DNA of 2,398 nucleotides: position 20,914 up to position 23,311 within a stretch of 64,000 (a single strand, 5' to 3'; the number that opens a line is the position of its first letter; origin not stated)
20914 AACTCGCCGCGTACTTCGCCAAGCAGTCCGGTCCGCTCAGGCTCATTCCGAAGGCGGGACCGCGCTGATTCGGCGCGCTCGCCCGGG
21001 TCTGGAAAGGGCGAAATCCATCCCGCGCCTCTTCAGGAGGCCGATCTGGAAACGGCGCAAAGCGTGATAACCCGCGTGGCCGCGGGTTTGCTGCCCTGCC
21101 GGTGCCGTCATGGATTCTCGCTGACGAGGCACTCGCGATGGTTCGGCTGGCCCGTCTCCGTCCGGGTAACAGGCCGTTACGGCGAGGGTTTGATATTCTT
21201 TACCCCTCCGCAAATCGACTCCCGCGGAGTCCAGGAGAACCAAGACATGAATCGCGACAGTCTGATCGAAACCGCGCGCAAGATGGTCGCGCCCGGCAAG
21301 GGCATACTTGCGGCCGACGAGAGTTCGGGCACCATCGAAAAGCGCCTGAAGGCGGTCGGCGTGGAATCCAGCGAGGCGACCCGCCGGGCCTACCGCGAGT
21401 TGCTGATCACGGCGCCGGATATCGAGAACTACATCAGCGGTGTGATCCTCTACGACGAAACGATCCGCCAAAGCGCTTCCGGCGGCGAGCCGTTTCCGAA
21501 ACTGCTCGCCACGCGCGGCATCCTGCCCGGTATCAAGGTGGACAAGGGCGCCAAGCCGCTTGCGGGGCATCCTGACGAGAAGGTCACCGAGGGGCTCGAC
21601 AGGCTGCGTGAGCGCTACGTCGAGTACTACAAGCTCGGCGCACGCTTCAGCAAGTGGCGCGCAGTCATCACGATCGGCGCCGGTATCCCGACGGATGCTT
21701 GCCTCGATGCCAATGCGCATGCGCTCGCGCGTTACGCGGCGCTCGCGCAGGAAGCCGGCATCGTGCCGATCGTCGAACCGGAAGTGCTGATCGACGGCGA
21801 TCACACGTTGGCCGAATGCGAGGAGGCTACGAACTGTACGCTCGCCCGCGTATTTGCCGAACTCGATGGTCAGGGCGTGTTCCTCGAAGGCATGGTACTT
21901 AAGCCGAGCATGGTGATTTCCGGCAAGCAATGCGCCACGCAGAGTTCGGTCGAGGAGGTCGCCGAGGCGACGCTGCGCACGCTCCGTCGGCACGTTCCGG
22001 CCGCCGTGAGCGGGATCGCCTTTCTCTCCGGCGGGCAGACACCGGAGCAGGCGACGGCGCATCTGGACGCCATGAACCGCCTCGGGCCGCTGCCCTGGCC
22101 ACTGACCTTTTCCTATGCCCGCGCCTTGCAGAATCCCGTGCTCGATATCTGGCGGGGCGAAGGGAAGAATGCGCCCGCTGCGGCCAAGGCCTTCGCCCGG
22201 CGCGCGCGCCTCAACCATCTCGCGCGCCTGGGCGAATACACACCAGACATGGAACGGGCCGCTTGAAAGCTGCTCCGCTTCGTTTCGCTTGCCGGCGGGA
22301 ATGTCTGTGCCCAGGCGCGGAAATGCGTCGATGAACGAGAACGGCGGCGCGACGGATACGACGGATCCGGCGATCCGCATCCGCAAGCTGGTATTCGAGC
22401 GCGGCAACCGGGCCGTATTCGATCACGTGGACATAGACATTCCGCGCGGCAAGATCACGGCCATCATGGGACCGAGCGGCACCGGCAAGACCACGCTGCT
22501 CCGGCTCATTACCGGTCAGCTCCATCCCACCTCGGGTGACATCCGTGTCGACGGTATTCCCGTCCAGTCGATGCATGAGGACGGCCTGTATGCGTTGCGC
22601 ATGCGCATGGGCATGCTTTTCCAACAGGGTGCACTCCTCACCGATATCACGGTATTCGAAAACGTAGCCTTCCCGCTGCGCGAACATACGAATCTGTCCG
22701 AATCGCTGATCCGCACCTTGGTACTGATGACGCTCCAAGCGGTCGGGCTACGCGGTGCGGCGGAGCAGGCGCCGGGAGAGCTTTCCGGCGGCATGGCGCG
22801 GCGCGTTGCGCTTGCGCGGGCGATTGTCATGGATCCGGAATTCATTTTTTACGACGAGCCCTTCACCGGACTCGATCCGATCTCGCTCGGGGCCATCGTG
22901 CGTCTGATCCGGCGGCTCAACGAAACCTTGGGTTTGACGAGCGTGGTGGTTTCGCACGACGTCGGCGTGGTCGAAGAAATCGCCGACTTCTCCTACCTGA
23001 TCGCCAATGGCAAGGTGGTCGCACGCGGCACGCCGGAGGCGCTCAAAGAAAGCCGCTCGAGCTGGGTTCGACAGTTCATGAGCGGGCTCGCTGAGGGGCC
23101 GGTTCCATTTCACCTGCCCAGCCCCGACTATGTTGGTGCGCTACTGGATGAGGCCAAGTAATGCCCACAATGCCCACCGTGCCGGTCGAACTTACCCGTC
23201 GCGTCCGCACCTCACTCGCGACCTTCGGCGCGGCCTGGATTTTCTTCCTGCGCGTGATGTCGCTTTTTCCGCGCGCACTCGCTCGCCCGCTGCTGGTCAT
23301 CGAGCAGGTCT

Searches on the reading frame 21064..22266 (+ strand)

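Call 88: search_protein_families(library=pfam, proteins=[window:21064-22266:+], max_evalue=0.00001)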
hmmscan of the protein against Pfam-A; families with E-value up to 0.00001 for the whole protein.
window:21064-22266:+ (400 aa): 1 family
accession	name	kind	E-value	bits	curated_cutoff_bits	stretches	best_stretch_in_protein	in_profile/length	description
PF00274.25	Glycolytic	-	3.8e-133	444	22.2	1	67-398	2-335/349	Fructose-bisphosphate aldolase class-I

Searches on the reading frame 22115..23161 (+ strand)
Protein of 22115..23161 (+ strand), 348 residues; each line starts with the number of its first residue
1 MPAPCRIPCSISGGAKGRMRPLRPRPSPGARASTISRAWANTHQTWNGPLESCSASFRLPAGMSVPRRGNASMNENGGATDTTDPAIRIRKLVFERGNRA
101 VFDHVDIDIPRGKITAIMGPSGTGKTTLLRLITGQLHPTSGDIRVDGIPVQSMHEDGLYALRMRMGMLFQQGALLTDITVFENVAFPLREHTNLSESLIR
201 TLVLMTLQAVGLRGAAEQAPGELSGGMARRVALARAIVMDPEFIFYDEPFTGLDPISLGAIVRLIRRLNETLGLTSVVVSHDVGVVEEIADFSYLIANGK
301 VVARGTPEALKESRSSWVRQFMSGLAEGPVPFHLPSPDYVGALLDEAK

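Call 88: search_protein_families(library=pfam, proteins=[window:22115-23161:+], max_evalue=0.00001)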
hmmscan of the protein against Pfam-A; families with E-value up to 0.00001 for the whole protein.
window:22115-23161:+ (348 aa): 2 families
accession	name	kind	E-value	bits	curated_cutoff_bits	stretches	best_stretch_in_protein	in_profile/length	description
PF00005.33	ABC_tran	-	9.4e-32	110.9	25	1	103-250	2-136/137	ABC transporter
PF13304.12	AAA_21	-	1.9e-06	28.6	27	0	210-286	225-303/304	AAA domain, putative AbiEii toxin, Type IV TA system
